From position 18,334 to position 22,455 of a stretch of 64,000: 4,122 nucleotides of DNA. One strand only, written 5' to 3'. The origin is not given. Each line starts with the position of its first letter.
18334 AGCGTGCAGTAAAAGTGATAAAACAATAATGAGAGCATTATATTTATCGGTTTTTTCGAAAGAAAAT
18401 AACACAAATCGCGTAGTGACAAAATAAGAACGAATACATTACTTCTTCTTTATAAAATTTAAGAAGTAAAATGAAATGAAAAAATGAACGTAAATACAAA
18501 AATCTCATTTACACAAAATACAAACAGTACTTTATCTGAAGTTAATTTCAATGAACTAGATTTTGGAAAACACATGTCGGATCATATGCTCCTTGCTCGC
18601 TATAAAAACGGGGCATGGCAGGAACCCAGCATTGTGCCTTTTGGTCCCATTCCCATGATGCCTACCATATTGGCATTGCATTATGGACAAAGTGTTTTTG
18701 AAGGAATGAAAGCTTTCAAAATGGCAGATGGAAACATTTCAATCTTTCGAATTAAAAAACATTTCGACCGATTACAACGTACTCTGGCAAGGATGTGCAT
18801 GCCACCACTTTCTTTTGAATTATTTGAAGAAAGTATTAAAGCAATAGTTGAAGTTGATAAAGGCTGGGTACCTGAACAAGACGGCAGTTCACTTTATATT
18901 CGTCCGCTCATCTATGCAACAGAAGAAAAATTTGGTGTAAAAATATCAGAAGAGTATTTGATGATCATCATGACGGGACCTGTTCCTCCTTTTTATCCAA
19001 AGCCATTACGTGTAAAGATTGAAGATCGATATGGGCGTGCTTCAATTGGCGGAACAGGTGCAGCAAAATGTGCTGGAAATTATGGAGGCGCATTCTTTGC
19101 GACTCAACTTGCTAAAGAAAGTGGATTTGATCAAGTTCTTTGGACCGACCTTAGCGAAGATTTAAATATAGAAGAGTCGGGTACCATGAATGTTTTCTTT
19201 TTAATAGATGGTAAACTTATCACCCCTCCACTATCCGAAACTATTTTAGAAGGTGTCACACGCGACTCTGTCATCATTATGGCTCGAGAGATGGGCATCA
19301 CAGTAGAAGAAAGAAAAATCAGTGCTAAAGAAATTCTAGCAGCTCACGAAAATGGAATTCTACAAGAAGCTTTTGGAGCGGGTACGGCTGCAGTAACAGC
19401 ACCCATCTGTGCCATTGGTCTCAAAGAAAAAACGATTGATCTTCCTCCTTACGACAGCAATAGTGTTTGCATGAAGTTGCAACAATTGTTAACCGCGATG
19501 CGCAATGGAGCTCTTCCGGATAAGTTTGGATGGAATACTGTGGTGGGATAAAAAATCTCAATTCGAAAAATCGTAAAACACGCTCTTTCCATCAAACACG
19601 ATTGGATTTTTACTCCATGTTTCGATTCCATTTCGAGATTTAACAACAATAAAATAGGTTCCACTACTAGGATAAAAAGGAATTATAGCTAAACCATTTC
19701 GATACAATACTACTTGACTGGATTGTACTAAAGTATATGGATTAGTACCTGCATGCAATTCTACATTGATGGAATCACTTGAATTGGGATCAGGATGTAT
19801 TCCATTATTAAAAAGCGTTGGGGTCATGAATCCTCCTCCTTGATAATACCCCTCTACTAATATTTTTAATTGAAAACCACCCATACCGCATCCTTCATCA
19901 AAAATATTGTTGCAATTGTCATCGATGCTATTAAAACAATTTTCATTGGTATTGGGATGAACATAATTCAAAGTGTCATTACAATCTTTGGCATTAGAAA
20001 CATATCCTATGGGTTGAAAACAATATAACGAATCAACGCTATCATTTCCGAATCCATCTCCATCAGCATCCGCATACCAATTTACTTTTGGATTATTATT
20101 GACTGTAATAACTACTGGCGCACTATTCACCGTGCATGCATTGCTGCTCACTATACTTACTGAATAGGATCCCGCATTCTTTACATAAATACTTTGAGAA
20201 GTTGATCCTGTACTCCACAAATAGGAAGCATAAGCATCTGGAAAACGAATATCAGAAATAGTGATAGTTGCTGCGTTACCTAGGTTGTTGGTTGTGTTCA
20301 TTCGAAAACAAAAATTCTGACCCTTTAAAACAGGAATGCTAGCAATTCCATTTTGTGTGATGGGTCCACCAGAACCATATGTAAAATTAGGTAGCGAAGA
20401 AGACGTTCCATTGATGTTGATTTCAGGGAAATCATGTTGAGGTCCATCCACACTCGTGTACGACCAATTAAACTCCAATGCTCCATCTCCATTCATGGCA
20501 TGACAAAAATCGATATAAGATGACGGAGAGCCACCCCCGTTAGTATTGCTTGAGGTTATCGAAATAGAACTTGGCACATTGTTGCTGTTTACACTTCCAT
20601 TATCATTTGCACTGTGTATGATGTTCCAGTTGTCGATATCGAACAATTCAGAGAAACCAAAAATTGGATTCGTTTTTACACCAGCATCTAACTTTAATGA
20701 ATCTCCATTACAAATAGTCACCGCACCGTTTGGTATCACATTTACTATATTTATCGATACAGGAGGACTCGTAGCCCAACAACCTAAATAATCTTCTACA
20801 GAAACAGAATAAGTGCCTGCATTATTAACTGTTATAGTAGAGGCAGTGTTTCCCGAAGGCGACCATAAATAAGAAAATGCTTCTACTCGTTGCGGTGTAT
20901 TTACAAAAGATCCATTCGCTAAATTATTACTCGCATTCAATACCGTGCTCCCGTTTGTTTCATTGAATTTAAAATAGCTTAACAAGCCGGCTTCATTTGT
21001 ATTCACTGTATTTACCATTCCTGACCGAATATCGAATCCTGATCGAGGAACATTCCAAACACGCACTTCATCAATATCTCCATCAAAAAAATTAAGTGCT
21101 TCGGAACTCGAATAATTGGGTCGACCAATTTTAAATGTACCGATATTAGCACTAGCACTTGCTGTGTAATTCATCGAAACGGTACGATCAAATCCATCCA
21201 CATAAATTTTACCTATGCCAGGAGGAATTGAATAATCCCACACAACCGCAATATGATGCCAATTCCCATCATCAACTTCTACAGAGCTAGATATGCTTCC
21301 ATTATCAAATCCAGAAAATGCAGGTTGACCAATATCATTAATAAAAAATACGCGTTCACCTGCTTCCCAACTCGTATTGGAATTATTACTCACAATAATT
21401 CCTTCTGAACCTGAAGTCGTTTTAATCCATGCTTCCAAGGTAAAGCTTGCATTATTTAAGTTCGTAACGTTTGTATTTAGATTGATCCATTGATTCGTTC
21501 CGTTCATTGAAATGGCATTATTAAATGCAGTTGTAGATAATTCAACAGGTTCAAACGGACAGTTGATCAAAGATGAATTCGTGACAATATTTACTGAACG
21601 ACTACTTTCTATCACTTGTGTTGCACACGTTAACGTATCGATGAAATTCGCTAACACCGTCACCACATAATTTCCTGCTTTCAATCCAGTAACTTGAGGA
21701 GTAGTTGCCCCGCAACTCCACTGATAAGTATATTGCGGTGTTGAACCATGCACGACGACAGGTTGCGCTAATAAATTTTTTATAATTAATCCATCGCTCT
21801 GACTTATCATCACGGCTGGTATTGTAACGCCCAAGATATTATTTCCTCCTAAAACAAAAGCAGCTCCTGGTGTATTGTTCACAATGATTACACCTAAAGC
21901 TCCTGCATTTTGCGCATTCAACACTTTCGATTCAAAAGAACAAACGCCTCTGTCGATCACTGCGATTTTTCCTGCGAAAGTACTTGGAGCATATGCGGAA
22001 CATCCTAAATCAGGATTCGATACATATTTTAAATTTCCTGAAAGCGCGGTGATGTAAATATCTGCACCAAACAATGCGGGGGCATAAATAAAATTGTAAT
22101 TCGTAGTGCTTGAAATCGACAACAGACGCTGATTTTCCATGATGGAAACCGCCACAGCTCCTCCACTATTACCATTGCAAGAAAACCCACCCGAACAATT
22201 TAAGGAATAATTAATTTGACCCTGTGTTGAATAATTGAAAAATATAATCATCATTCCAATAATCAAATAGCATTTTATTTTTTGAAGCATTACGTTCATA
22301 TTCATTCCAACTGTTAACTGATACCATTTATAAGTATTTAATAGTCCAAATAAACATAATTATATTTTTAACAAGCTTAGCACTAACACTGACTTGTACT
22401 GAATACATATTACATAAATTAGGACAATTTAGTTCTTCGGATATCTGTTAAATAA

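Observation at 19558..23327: Two neighbouring giant secreted proteins share a ~176-aa C-terminal cassette that is neither a type A nor a type B T9SS sorting domain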

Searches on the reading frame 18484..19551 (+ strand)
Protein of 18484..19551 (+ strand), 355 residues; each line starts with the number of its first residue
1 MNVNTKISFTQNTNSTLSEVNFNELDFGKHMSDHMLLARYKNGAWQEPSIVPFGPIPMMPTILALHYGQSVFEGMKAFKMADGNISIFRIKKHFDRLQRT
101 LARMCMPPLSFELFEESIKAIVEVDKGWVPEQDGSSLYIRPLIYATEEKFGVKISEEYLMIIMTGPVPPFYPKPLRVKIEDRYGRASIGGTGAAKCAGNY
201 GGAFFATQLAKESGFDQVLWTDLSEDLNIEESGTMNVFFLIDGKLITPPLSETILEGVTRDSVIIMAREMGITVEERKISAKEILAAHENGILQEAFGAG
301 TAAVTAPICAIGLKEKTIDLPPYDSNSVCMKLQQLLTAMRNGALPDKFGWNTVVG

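Call 9: search_protein_families(library=pfam, proteins=[window:18484-19551:+], max_evalue=0.001)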
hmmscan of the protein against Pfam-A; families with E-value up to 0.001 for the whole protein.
window:18484-19551:+ (355 aa): 1 family
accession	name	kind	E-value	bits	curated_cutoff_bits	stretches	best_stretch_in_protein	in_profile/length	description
PF01063.24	Aminotran_4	-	1.3e-35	123.7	28.5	1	71-308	2-220/223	Amino-transferase class IV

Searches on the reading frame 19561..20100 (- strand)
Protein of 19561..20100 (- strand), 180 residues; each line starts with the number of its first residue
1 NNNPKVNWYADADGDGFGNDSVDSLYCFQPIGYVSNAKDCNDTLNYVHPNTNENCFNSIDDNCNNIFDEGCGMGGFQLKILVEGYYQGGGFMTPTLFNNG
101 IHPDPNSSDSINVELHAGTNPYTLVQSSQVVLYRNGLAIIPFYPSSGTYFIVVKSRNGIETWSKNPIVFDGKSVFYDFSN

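Call 6: search_protein_families(library=pfam, proteins=[window:19561-20100:-], max_evalue=1)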
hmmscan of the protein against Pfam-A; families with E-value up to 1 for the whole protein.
seq(180 aa): 1 family
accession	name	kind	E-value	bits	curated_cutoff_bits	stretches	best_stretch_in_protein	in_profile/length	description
PF11617.13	Cu-binding_MopE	-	4.6e-06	27.2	27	1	39-69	1-30/30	Putative metal-binding motif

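Call 7: search_protein_families(library=ncbifam, proteins=[window:19561-20100:-], max_evalue=1)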
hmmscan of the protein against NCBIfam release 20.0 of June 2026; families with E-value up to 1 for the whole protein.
seq(180 aa): 0 families

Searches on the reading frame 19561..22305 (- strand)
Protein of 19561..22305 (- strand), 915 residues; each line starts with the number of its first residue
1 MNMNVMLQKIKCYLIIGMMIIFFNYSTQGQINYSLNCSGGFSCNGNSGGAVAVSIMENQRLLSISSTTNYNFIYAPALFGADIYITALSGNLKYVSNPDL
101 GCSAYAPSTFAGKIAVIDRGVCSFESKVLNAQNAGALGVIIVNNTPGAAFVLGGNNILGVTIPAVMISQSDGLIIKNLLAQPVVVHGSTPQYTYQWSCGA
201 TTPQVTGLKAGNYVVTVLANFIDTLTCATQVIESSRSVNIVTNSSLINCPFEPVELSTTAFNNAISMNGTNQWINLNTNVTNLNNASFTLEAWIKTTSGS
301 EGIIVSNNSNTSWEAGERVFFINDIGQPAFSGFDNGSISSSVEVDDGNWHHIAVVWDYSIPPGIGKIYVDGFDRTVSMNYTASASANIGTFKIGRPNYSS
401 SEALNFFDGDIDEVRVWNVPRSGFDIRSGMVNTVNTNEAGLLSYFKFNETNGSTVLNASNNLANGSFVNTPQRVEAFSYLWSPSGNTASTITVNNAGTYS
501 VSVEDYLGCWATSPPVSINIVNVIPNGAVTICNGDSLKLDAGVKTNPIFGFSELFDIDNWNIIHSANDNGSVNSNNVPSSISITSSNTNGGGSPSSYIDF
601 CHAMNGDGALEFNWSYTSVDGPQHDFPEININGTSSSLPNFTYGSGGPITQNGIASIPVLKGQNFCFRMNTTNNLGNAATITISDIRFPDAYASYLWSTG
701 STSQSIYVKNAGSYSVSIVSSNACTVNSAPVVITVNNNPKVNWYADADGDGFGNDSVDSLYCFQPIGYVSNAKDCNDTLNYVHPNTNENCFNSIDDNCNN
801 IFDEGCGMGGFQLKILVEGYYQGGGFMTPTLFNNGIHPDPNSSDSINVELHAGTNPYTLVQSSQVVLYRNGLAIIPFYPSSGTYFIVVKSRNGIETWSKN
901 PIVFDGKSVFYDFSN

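Call 6: search_protein_families(library=pfam, proteins=[window:19561-22305:-], max_evalue=1)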
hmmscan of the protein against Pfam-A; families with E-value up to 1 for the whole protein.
window:19561-22305:- (915 aa): 7 families
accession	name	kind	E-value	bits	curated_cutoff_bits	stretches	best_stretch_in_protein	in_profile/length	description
PF13385.13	Laminin_G_3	-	7.5e-22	78.5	27.6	1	268-426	1-150/151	Concanavalin A-like lectin/glucanases superfamily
PF02225.27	PA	-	8.7e-21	74.3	23.9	1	91-174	4-94/95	PA domain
PF11617.13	Cu-binding_MopE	-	8.2e-05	23.2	27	1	774-804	1-30/30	Putative metal-binding motif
PF02210.31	Laminin_G_2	-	0.0051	17.7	22.9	1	338-416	44-123/126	Laminin G domain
PF13573.12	SprB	-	0.071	13.2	28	1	183-201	19-37/37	SprB repeat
PF24312.1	Ig-like_POM152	-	0.23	12.3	27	0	701-725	56-80/89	Nucleoporin POM152, Ig-like domain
PF18981.6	InlK_D3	-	0.43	11.1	25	0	706-736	44-74/75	Internalin K domain (D3/D4)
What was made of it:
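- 21784..22035 (-): PA domain (residues 91-174). PF02225, E 8.7e-21 (call 6)
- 21028..21504 (-): Laminin_G_3 domain (residues 268-426). PF13385, E 7.5e-22 (call 6)
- On MopE-type metal-binding motif (PF11617): The score is 23.2 bits in the context of the whole 915-aa protein (call 6).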

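Call 7: search_protein_families(library=ncbifam, proteins=[window:19561-22305:-], max_evalue=1)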
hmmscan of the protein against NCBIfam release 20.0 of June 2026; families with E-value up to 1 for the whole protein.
window:19561-22305:- (915 aa): 3 families
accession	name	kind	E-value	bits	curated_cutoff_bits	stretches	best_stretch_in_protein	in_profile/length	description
NF038113.1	T9SSA_dep_M36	equivalog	2.3e-24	85.6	885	1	75-187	428-546/869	T9SS-dependent M36 family metallopeptidase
NF038112.1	myxo_dep_M36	subfamily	5e-23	80.3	1500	1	96-183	527-615/1604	myxosortase-dependent M36 family metallopeptidase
NF038111.1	rhom_dep_M36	equivalog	2.5e-21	74.9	1700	1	100-182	526-609/1315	rhombosortase-dependent M36 family metallopeptidase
